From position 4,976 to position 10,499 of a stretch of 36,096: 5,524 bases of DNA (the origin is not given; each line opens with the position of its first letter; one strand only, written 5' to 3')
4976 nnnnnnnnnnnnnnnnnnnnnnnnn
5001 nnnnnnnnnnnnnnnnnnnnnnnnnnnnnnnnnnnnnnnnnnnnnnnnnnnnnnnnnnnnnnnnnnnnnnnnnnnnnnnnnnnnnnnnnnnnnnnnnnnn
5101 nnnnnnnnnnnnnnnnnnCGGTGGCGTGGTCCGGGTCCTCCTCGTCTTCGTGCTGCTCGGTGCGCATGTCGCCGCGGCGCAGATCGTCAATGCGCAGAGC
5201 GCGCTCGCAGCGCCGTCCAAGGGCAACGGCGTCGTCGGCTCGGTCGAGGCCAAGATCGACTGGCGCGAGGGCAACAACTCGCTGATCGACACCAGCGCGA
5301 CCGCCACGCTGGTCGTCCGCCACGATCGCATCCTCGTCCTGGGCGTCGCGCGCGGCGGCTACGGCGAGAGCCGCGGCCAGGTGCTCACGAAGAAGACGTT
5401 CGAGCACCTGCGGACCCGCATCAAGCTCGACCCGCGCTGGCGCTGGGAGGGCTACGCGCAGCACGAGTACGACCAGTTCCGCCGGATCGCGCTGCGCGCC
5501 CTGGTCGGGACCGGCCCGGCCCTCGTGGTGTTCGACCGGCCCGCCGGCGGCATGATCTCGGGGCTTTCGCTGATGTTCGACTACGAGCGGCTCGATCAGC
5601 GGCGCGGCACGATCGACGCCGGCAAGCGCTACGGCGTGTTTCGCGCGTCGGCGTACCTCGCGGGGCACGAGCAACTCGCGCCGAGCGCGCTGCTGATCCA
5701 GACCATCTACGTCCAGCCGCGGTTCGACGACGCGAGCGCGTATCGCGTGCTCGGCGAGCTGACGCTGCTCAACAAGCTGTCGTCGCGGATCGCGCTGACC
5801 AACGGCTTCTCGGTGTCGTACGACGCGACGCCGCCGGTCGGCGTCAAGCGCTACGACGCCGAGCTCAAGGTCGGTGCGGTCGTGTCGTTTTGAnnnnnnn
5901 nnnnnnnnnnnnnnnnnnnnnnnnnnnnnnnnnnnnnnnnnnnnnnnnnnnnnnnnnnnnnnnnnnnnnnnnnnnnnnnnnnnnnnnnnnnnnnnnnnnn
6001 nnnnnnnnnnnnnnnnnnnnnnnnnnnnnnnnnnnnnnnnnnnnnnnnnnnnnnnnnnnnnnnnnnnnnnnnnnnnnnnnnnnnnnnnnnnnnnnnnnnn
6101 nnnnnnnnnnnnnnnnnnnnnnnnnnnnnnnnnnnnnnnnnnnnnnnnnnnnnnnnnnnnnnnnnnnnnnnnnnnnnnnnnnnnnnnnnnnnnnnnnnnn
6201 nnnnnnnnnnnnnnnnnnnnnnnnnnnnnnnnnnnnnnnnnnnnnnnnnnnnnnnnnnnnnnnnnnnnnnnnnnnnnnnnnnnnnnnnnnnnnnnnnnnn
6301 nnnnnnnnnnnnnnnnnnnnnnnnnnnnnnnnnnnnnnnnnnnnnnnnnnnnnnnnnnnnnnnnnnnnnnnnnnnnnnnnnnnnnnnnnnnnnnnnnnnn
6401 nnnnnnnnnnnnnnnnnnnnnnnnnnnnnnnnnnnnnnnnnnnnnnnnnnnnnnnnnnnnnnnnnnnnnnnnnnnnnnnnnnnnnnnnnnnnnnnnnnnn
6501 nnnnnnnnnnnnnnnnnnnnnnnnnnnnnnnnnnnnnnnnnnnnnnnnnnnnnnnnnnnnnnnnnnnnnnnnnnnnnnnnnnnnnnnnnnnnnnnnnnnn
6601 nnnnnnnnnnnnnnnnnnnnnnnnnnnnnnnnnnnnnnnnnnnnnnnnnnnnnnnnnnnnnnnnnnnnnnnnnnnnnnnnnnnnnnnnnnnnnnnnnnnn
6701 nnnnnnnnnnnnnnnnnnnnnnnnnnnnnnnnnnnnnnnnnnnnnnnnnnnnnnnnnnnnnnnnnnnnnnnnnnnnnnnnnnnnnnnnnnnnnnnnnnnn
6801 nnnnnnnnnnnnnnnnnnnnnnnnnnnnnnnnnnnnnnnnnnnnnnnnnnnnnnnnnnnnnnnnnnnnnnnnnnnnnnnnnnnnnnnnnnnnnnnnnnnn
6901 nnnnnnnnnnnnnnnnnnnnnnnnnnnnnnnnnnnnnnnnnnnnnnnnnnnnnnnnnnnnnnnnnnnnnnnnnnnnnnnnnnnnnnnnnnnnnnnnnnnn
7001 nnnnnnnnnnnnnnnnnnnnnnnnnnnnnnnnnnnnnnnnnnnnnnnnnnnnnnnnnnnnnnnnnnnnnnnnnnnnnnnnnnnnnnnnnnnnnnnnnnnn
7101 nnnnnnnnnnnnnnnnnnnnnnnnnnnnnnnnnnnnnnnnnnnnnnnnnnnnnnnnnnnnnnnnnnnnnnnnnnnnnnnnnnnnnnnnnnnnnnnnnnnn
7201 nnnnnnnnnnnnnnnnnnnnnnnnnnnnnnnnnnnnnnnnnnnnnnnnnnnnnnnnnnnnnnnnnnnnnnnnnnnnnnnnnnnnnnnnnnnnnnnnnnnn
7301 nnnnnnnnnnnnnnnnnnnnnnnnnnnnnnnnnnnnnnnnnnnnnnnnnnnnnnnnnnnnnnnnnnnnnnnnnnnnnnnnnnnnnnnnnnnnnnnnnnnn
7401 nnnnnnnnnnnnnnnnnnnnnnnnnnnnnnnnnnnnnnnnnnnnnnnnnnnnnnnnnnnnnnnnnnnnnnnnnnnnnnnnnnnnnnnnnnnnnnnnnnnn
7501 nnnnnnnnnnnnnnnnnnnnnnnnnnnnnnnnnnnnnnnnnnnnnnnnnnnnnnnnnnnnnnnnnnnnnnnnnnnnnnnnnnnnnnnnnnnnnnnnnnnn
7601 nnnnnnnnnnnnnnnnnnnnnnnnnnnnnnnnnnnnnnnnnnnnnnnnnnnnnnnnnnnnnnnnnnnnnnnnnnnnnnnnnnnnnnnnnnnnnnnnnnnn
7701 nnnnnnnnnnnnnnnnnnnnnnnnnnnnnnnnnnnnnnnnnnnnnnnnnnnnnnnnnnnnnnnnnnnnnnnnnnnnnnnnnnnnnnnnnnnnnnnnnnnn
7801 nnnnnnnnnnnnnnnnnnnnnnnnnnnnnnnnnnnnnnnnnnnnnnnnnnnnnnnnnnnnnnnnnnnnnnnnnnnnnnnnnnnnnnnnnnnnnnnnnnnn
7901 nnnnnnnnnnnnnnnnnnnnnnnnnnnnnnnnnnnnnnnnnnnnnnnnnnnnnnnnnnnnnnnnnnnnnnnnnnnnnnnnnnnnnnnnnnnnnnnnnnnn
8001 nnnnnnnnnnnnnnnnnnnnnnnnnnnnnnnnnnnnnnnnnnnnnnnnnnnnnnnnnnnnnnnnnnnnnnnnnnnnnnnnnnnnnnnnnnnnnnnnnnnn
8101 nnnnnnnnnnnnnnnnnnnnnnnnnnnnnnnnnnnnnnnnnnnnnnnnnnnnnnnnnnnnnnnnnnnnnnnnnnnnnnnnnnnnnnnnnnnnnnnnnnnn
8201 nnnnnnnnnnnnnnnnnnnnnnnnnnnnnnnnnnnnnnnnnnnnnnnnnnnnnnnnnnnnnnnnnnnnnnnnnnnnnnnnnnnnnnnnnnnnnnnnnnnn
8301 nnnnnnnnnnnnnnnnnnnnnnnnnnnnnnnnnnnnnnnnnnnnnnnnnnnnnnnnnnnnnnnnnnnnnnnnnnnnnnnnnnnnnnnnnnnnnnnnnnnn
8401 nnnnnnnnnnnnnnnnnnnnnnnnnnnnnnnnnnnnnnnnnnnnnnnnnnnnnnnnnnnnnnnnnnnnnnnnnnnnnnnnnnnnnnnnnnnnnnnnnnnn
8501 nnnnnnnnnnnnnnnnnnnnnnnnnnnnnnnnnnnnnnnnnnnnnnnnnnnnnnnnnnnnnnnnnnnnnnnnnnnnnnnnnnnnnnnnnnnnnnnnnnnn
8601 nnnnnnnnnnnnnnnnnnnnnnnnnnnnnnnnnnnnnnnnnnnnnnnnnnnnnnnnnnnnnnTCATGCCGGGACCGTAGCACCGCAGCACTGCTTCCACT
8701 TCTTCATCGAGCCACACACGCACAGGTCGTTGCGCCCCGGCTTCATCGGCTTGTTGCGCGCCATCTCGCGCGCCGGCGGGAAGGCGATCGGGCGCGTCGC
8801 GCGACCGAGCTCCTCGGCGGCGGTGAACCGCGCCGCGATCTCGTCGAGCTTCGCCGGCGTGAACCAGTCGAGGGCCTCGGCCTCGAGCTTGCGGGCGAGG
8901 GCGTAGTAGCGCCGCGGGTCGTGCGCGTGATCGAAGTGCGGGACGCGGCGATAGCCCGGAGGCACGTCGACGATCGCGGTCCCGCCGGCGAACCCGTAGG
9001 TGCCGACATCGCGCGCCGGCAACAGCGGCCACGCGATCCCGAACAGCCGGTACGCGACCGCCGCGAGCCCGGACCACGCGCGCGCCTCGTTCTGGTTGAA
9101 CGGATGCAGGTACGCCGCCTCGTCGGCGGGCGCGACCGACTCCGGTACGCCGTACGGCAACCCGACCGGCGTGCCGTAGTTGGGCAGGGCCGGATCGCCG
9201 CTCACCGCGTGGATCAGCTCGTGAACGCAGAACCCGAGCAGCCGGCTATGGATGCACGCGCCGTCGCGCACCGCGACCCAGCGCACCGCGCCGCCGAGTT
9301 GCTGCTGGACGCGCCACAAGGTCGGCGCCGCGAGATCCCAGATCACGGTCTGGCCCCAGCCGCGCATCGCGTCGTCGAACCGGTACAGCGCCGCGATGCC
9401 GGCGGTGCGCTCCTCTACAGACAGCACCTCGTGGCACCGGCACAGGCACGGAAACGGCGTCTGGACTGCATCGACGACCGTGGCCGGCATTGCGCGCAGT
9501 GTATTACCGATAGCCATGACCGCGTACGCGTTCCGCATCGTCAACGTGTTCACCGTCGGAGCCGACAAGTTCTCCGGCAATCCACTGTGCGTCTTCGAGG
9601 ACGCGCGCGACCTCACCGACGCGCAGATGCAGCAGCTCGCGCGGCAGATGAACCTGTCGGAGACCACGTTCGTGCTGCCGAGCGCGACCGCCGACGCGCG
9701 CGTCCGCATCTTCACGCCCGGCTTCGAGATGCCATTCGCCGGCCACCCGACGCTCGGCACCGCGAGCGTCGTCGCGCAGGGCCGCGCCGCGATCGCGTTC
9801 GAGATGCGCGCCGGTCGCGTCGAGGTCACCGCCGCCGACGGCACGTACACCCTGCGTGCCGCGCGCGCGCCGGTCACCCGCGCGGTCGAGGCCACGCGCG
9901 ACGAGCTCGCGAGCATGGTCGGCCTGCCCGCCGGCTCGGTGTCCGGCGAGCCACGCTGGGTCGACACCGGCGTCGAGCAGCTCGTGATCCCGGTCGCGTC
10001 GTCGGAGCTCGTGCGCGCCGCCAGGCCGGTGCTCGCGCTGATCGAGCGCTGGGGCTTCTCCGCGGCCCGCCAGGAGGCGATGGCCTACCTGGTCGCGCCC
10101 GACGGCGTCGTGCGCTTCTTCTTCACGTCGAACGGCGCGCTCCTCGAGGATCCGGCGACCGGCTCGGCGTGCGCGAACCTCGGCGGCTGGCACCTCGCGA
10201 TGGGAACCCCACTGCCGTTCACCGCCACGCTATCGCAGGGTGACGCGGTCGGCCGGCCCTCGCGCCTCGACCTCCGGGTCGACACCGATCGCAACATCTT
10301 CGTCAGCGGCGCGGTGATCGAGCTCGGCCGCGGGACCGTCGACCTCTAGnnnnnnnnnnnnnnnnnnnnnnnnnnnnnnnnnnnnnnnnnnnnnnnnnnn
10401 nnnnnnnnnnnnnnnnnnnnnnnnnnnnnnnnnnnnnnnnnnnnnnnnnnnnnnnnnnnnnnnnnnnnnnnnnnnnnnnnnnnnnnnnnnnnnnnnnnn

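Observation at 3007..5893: Orphan secretin with a translationally close DUF481 outer-membrane protein and no other T2SS or T4P genes nearby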

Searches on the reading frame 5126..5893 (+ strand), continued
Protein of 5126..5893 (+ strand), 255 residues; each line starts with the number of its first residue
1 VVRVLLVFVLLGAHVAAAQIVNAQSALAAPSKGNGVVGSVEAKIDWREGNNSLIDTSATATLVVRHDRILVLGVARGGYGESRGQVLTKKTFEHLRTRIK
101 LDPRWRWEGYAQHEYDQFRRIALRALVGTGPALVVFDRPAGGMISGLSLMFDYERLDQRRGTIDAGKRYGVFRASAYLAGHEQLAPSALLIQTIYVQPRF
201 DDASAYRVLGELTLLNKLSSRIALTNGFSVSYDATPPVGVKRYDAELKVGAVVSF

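Call 55: fold_search(model_id=the predicted structure, library=pdb)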
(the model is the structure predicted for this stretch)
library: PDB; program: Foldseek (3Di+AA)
matches with E <= 10: 948; with E <= 0.001: 189
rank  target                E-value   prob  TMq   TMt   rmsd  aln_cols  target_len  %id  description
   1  3kvn_X                8.4e-08  1.00  0.54  0.25   7.5       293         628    9  Crystal structure of the full-length autotransporter EstA from Pseudomonas aeruginosa (released 2010-01-26)
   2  2wjr                  9.8e-08  1.00  0.57  0.69   4.8       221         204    9  NanC porin structure in rhombohedral crystal form. (released 2009-10-13)
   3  2wjq                  1.3e-07  1.00  0.58  0.69   4.7       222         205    9  NanC porin structure in hexagonal crystal form. (released 2009-10-13)
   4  3kvn_A                1.9e-07  1.00  0.54  0.25   7.5       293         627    9  Crystal structure of the full-length autotransporter EstA from Pseudomonas aeruginosa (released 2010-01-26)
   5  8xua_A                2.2e-07  1.00  0.52  0.61   5.8       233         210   12  Oligogalacturonate-specific porin from Vibrio harveyi (VhGalP) (released 2024-12-25)
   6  7pge                  2.2e-07  1.00  0.50  0.60   5.8       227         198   12  copper transporter PcoB (released 2022-07-06)
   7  2wvp                  5.0e-07  1.00  0.52  0.51   7.0       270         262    9  Synthetically modified OmpG (released 2010-07-14)
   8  6z34                  1.3e-06  1.00  0.40  0.30  11.3       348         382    8  CymD monoaromatic hydrocarbon channel (released 2020-11-04)
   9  4v3g_A                1.4e-06  1.00  0.39  0.33  10.8       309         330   11  Crystal structure of CymA from Klebsiella oxytoca (released 2015-06-03)
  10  1uyn                  1.7e-06  1.00  0.49  0.45   8.5       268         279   13  Translocator domain of autotransporter NalP from Neisseria meningitidis (released 2004-03-18)
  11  2x9k                  2.8e-06  1.00  0.46  0.43   8.6       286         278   10  Structure of a E.coli porin (released 2011-01-26)
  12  2fgq                  2.8e-06  1.00  0.39  0.31  14.7       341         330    8  High resolution X-ray structure of Omp32 in complex with malate (released 2006-01-31)
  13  2f1c                  3.2e-06  1.00  0.51  0.51   6.4       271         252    9  Crystal structure of the monomeric porin OmpG (released 2006-06-27)
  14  4v3g_B                4.2e-06  1.00  0.36  0.32  11.7       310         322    9  Crystal structure of CymA from Klebsiella oxytoca (released 2015-06-03)
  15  4v3h_B                4.2e-06  1.00  0.37  0.33  11.2       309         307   11  Crystal structure of CymA from Klebsiella oxytoca (released 2015-06-03)
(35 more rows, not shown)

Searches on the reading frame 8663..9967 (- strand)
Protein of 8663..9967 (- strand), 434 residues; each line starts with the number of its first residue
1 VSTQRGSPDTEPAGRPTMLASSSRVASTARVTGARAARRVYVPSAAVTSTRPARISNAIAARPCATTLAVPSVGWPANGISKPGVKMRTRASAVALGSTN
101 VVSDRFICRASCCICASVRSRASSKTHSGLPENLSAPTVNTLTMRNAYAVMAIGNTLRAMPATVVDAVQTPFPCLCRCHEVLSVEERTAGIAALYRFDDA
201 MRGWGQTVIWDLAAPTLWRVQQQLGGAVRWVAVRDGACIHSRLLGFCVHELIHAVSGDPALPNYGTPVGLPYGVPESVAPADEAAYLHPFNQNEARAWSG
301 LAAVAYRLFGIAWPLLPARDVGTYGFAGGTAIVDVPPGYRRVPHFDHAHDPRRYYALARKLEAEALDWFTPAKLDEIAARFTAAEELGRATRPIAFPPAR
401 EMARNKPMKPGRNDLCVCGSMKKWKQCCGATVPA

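Call 7: search_protein_families(library=pfam, proteins=[window:8663-9967:-], max_evalue=0.01)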
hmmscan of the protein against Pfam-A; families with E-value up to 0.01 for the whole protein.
window:8663-9967:- (434 aa): 1 family
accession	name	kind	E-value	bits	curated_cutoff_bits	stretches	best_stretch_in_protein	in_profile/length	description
PF02810.21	SEC-C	-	9.4e-07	29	20.4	1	412-429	1-18/19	SEC-C motif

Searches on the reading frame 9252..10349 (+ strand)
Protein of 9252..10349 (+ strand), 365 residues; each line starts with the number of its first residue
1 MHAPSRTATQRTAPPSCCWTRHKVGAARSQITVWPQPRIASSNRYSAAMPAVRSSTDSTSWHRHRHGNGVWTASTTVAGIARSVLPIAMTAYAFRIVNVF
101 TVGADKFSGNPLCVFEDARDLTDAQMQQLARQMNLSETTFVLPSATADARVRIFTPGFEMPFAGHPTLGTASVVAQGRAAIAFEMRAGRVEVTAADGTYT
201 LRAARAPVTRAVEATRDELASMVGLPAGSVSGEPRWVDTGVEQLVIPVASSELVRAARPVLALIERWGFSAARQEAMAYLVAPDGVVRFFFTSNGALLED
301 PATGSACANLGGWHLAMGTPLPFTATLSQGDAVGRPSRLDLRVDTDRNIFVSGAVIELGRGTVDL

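Call 7: search_protein_families(library=pfam, proteins=[window:9252-10349:+], max_evalue=0.01)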
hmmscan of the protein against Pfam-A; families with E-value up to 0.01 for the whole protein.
window:9252-10349:+ (365 aa): 1 family
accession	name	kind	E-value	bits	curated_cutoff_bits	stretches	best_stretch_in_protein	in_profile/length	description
PF02567.21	PhzC-PhzF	-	3.4e-45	155.2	27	1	97-345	1-260/281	Phenazine biosynthesis-like protein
